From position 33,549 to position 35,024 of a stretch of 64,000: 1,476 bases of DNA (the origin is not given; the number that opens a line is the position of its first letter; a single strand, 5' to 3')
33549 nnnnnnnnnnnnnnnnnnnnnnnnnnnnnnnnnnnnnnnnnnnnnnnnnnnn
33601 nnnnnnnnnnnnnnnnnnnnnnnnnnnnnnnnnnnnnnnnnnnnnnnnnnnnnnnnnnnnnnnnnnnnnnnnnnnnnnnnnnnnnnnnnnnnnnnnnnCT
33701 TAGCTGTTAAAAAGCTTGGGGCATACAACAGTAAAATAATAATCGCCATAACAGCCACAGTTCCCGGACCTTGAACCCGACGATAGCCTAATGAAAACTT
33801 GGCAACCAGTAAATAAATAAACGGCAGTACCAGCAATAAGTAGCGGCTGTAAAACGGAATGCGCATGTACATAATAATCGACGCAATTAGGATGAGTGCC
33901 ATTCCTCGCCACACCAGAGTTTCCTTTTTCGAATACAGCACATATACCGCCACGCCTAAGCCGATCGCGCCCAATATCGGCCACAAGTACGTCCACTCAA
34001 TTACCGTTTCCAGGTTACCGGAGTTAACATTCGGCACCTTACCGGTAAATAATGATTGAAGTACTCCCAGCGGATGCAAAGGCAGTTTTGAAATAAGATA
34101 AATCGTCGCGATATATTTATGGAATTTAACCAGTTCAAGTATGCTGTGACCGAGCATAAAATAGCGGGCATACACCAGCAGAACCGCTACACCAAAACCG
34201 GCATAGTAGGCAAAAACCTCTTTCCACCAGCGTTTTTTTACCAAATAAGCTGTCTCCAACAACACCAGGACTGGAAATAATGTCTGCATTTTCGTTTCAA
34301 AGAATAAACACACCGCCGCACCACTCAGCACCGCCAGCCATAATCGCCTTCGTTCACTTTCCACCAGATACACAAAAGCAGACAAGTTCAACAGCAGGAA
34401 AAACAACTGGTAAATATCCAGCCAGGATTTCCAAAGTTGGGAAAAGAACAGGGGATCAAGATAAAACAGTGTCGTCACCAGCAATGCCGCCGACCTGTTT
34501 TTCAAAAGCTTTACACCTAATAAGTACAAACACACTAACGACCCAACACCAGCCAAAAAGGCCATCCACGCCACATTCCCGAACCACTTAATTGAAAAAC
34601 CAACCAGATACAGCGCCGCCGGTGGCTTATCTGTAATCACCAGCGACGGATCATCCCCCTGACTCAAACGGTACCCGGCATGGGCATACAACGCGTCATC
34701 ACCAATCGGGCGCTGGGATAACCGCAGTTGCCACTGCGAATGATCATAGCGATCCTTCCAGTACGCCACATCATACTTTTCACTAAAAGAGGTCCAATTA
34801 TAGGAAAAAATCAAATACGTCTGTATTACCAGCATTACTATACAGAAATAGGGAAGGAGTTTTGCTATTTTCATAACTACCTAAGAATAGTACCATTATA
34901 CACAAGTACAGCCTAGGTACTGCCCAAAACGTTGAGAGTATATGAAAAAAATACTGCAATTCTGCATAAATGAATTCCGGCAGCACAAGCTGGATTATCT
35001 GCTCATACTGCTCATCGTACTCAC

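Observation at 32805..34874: GT-C glycosyltransferase fused to a C-terminal PBP-dimerisation-like domain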

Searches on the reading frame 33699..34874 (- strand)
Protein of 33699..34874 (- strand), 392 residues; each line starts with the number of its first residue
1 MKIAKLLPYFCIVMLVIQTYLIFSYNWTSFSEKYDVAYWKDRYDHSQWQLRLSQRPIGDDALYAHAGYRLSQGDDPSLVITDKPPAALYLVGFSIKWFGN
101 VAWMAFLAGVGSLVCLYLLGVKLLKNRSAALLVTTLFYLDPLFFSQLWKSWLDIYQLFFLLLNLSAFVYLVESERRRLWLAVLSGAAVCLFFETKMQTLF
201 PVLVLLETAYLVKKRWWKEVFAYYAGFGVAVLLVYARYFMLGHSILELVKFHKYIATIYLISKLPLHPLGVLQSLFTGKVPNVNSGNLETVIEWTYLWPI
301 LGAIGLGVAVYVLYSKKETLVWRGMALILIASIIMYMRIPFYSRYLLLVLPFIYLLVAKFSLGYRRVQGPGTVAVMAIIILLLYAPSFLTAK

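Call 42: predict_structure(alignment_id=A2)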
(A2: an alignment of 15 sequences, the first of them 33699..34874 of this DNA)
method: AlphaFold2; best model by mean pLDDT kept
length: 392 residues; sequences in the alignment: 15
mean_pLDDT: 84.6   pTM: 0.89
mean pLDDT of the five models: 84.6, 84.6, 81.9, 81.2, 78.8
residues with pLDDT >= 90: 183; 70-90: 150; 50-70: 44; < 50: 15
segments of 3 or more residues with pLDDT < 50: 48-54, 56-58, 366-368
pLDDT, mean of each block of 10 residues (from residue 1): 73 89 88 86 62 49 81 81 84 93 93 98 92 92 85 92 97 94 98 84 95 97 98 93 91 79 70 83 74 76 93 93 95 83 81 93 61 67 73 49
secondary structure, 60 per line:
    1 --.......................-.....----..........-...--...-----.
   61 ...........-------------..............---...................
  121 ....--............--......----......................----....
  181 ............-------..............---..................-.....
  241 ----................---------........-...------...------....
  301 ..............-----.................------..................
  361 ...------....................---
elements in order: H3-25 H27-31 H36-45 H60-71 H85-98 H102-124 H127-138 H141-146 H151-172 H177-192 H200-213 H217-234 H236-240 H245-260 H270-277 E279-281 E288-290 H297-314 H320-336 H343-363 H370-389

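Call 44: fold_search(model_id=the predicted structure, library=pdb)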
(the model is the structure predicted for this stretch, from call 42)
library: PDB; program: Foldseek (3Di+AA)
matches with E <= 10: 280; with E <= 0.001: 11
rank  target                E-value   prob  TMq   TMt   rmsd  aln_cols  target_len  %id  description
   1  5ezm                  2.8e-05  1.00  0.57  0.43  10.3       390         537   17  Crystal Structure of ArnT from Cupriavidus metallidurans in the apo state (released 2016-02-17)
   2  8b6l_I                3.0e-05  1.00  0.50  0.31  14.2       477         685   12  Subtomogram average of the human Sec61-TRAP-OSTA-translocon (released 2022-12-07)
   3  5f15                  3.5e-05  1.00  0.56  0.43  10.9       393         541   16  Crystal Structure of ArnT from Cupriavidus metallidurans bound to Undecaprenyl phosphate (released 2016-02-17)
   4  8pn9_A                3.7e-05  1.00  0.53  0.35  12.4       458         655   14  Structure of human oligosaccharyltransferase OST-A complex bound to NGI-1 (released 2024-05-08)
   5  6s7t_A                1.3e-04  1.00  0.54  0.33  12.7       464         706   14  Cryo-EM structure of human oligosaccharyltransferase complex OST-B (released 2019-12-18)
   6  6s7o_A                3.3e-04  1.00  0.53  0.34  13.4       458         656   13  Cryo-EM structure of human oligosaccharyltransferase complex OST-A (released 2019-12-18)
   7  7oci_F                3.4e-04  1.00  0.55  0.36  12.0       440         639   11  Cryo-EM structure of yeast Ost6p containing oligosaccharyltransferase complex (released 2022-02-16)
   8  3rce_A                5.0e-04  1.00  0.54  0.33  11.7       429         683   11  Bacterial oligosaccharyltransferase PglB (released 2011-06-15)
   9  6gxc_A                6.7e-04  1.00  0.51  0.31  11.6       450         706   12  Bacterial oligosaccharyltransferase PglB in complex with an inhibitory peptide and a reactive lipid-linked oligosaccha (released 2018-11-14)
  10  8agc_A                6.7e-04  1.00  0.48  0.30  13.8       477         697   12  Structure of yeast oligosaccharylransferase complex with lipid-linked oligosaccharide and non-acceptor peptide bound (released 2022-12-07)
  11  9s6t_A                7.6e-04  1.00  0.51  0.43   8.6       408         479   12  Ternary cryo-EM structure of chicken ALG12 with Dol25-PP-GlcNAc2Man7, Dol25-P-Man, and Fab (released 2026-03-18)
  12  6ftg_5                1.1e-03  1.00  0.50  0.33  14.3       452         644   13  Subtomogram average of OST-containing ribosome-translocon complexes from canine rough microsomal membranes (released 2018-03-21)
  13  5ogl_A                1.3e-03  1.00  0.51  0.31  11.8       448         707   10  Structure of bacterial oligosaccharyltransferase PglB in complex with an acceptor peptide and an lipid-linked oligosac (released 2017-10-25)
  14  6c26_A                2.8e-03  1.00  0.49  0.32  15.0       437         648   11  The Cryo-EM structure of a eukaryotic oligosaccharyl transferase complex (released 2018-01-31)
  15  9dm7_A                2.8e-03  1.00  0.32  0.34  18.6       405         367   14  mannosyltransferase PimE in complex with Fab_E6 (released 2025-06-25)
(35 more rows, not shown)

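Call 57: find_homologous_proteins(query=A2, max_evalue=0.001)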
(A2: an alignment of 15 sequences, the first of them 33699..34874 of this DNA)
Query A2 (15 sequences) (392 aa, profile of the alignment): 93 proteins with E <= 0.001 among 8000 candidates.
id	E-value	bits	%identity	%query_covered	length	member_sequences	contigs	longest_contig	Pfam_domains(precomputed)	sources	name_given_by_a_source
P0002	1.3e-167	576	46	91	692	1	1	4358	PF03717.21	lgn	-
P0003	9.5e-167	573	40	95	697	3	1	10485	PF03717.21,PF13231.13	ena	-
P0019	2.4e-165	569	37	98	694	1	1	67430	PF03717.21,PF13231.13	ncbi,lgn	-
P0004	3.4e-164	565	40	92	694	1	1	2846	PF03717.21,PF05223.18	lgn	-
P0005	4.0e-164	565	41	92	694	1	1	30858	PF03717.21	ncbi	-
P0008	4.2e-164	565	43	88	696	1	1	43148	PF03717.21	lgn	-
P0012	2.7e-163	562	44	90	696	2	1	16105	PF03717.21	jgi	jgi:hypothetical protein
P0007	3.7e-162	558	41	88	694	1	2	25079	PF03717.21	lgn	-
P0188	5.2e-162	558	44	91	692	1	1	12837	PF03717.21,PF02366.25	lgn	-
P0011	2.4e-160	552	41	91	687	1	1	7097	PF03717.21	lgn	-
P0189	3.3e-160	552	44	91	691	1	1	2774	PF03717.21,PF05223.18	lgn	-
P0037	6.2e-160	551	38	100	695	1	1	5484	PF03717.21,PF13231.13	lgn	-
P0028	8.9e-160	550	41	91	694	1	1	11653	PF03717.21,PF13231.13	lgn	-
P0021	1.9e-159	549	38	91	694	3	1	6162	PF03717.21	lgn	-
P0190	8.9e-158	544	41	85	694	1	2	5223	PF03717.21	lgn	-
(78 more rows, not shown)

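Call 60: search_protein_families(library=ncbifam, proteins=[window:33699-34874:-], max_evalue=0.00001)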
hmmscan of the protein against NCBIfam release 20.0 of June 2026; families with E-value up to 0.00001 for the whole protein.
window:33699-34874:- (392 aa): 0 families
